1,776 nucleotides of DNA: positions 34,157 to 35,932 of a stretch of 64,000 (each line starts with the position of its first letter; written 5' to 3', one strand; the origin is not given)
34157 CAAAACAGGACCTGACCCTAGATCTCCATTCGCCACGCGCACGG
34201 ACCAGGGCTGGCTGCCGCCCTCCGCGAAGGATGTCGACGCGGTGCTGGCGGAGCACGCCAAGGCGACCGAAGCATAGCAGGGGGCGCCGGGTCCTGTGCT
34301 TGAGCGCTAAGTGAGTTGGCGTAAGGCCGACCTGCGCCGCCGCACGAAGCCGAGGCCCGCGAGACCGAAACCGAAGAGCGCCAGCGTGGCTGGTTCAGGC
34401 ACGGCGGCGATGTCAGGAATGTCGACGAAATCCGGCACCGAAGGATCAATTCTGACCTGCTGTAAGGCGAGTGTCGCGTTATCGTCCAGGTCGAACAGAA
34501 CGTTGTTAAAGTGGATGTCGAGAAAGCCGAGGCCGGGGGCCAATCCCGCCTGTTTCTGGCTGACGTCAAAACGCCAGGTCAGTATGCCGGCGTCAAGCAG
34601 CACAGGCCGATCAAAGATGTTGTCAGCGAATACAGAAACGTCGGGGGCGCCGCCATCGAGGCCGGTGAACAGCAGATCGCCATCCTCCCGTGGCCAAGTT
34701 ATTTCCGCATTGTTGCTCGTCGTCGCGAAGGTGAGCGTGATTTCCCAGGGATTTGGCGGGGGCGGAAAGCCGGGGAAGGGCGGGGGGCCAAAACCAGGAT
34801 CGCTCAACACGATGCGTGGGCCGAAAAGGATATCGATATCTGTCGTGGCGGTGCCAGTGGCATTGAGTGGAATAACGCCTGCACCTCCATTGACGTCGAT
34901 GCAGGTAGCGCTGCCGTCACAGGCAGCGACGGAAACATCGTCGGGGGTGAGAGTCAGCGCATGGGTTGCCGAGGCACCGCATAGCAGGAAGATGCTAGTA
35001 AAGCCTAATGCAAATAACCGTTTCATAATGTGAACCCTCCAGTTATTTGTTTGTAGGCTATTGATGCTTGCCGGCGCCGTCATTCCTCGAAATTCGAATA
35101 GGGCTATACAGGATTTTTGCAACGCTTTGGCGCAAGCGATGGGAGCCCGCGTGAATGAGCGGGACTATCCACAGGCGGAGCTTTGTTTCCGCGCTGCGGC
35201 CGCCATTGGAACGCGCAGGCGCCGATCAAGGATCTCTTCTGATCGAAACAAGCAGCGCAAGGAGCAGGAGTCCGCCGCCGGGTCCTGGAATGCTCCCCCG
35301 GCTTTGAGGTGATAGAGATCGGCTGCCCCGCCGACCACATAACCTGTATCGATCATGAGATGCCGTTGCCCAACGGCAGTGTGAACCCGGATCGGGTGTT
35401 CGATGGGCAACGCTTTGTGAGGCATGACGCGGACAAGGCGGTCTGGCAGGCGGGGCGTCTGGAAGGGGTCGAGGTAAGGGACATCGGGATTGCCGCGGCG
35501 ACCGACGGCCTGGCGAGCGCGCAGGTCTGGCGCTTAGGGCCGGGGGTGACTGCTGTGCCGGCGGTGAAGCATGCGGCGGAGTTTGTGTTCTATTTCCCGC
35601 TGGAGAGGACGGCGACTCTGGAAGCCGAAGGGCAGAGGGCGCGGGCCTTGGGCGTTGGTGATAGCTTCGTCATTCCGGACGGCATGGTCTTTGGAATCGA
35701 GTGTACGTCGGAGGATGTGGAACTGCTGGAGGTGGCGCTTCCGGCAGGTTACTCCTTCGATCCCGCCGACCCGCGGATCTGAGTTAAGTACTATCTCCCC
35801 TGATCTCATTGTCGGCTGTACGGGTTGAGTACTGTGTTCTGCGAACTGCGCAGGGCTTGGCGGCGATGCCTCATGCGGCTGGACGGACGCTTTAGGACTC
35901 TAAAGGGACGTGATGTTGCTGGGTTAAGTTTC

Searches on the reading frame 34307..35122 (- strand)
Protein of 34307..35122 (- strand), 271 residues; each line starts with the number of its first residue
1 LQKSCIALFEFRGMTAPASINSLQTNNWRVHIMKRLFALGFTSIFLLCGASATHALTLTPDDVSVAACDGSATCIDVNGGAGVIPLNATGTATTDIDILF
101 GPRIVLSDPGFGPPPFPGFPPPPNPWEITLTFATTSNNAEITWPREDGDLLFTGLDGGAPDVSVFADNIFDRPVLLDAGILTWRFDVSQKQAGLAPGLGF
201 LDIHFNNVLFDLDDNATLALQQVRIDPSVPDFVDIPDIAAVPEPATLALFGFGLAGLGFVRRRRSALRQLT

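Call 3: search_protein_families(library=pfam, proteins=[window:34307-35122:-], max_evalue=1)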
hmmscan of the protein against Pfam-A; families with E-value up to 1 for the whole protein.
window:34307-35122:- (271 aa): 2 families
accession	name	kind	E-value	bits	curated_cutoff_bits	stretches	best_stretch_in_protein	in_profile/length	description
PF07589.16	PEP-CTERM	-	1.2e-07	31.9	20.7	1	240-263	1-23/24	PEP-CTERM motif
PF18205.6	VPDSG-CTERM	-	0.0013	18.9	25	1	245-264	7-26/26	VPDSG-CTERM motif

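Call 4: search_protein_families(library=ncbifam, proteins=[window:34307-35122:-], max_evalue=1)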
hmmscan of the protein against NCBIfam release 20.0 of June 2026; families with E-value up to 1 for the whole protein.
window:34307-35122:- (271 aa): 15 families
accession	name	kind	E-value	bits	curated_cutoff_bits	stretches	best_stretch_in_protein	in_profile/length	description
NF033554.9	floc_PepA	equivalog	2.6e-15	56.9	80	2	239-265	235-261/261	flocculation-associated PEP-CTERM protein PepA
NF041538.1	PEP_EDSA_1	subfamily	2.8e-09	37.1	100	1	239-264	281-307/307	EDSAP-1 family PEP-CTERM protein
NF038129.1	PEP_NF038129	equivalog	1.4e-08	34.8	65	1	199-264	124-194/194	NF038129 family PEP-CTERM protein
NF038125.1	PEP_CTERM_THxN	subfamily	1.4e-08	34.6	85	1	239-264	221-246/246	THxN family PEP-CTERM protein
NF038126.1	PEP_CTERM_FxDxF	subfamily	9.8e-07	29.1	50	1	238-264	139-165/165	FxDxF family PEP-CTERM protein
TIGR02595.1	PEP_CTERM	domain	1.7e-06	28.4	16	1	241-264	1-23/24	PEP-CTERM sorting domain-containing protein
NF041927.1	Xrt_dep_XDP1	equivalog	1.3e-05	25.4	125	1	236-264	215-242/242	exosortase-dependent surface protein XDP1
NF038124.1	PEP_CTERM_TLD_A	exception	3.3e-05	23.6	100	1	237-264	207-234/235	PEP_CTERM-anchored TLD domain-containing protein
NF038118.1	PEP_CTERM_CCXG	equivalog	4.6e-05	23.2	90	1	239-264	174-199/199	CCXG family PEP-CTERM protein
NF038120.1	PEP_CTERM_QFxxD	subfamily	5e-05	23.3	80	1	237-264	189-214/215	NF038120 family PEP-CTERM protein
NF033947.0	PEP-cistern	hypoth_equivalog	0.0011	18.7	60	1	240-263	172-195/195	cistern family PEP-CTERM protein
NF038119.1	PEP_CTERM_MHFG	equivalog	0.0017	18.7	100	1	234-264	229-259/260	MHFG family PEP-CTERM protein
NF035944.1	PEPxxWA-CTERM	domain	0.0051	16.7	35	1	241-263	1-24/24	PEPxxWA-CTERM sorting domain-containing protein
TIGR03370.1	VPLPA-CTERM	domain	0.0059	16.6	25.35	1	241-264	1-24/25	VPLPA-CTERM sorting domain-containing protein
TIGR03901.2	MYXO-CTERM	domain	0.034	14.5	20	1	242-264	10-33/34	MYXO-CTERM sorting domain-containing protein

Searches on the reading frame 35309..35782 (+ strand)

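Call 3: search_protein_families(library=pfam, proteins=[window:35309-35782:+], max_evalue=1)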
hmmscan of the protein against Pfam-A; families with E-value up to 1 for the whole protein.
window:35309-35782:+ (157 aa): 2 families
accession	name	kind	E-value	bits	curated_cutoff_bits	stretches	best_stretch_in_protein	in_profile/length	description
PF07883.17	Cupin_2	-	3.9e-05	23.7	27.2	1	73-142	2-69/70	Cupin domain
PF05899.18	Cupin_3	-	0.0014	18.7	23.5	1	66-133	4-63/74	EutQ-like cupin domain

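Call 4: search_protein_families(library=ncbifam, proteins=[window:35309-35782:+], max_evalue=1)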
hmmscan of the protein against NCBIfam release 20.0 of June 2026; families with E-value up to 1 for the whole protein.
window:35309-35782:+ (157 aa): 0 families
